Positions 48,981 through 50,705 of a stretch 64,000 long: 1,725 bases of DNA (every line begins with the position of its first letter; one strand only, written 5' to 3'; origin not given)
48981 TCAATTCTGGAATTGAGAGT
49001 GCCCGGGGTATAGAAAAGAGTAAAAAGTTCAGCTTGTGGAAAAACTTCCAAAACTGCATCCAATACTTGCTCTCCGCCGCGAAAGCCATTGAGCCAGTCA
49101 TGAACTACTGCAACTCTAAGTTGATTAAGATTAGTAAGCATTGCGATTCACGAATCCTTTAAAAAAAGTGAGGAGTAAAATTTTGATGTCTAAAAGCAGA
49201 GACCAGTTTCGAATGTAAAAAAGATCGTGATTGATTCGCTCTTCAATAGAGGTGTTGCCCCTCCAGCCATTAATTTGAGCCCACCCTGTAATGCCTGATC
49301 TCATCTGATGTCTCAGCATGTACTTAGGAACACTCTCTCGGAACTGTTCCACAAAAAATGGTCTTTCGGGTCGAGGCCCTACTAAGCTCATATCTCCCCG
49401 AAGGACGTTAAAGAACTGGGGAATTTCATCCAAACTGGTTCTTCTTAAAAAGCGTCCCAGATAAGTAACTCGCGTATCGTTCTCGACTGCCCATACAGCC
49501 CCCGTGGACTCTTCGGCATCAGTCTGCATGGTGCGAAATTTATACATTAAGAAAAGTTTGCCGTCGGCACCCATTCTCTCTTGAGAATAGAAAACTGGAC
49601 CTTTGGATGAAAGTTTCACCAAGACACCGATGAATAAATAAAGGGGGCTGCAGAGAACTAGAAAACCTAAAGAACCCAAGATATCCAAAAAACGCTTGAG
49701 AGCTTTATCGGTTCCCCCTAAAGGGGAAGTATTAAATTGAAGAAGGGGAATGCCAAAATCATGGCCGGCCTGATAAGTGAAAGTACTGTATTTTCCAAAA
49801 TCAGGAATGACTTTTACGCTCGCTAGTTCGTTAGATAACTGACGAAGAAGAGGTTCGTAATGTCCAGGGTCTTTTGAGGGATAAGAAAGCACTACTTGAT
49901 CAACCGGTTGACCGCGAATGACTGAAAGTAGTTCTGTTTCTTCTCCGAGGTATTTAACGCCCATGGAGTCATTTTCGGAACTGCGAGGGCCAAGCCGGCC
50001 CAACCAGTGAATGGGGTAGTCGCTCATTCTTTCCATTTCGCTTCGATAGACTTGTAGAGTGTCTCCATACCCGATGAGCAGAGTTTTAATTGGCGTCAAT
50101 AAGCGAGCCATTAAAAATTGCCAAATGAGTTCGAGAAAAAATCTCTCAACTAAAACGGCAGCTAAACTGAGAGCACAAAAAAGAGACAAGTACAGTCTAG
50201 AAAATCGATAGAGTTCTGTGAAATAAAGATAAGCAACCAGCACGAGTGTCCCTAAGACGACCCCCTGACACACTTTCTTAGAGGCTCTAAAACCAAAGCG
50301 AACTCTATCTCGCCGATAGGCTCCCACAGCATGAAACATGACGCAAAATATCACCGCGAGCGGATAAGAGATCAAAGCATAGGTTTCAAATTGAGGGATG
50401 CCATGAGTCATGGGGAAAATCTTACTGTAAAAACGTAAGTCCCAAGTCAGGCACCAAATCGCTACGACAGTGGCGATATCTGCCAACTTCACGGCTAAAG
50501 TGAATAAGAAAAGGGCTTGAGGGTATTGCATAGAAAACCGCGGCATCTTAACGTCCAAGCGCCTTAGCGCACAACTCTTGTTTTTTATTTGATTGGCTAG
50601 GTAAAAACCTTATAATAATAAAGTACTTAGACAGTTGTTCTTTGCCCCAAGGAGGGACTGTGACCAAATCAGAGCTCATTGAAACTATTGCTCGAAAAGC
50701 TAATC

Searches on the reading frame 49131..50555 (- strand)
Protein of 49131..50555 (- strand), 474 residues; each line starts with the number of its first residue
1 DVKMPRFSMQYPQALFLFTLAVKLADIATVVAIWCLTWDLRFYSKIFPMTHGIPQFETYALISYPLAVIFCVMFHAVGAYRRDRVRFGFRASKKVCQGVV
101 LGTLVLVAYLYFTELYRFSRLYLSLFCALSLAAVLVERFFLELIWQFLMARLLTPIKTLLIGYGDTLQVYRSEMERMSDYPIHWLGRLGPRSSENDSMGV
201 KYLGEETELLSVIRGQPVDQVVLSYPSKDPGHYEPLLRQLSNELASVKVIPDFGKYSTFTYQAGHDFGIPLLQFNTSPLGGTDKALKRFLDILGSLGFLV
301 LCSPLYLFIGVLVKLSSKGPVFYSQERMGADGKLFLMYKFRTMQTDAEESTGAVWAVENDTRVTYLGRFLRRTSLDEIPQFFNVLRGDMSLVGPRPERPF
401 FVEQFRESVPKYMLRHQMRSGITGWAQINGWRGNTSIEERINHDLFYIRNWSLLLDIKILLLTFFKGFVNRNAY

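Call 58: search_protein_families(library=pfam, proteins=[window:49131-50555:-], max_evalue=0.00001)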
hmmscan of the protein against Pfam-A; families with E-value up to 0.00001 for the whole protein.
window:49131-50555:- (474 aa): 2 families
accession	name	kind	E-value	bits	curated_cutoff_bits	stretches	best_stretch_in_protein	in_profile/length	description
PF02397.22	Bac_transf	-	5.5e-70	235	27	1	287-467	1-177/179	Bacterial sugar transferase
PF13727.12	CoA_binding_3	-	6.3e-13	49.6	25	1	76-251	2-175/175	CoA-binding domain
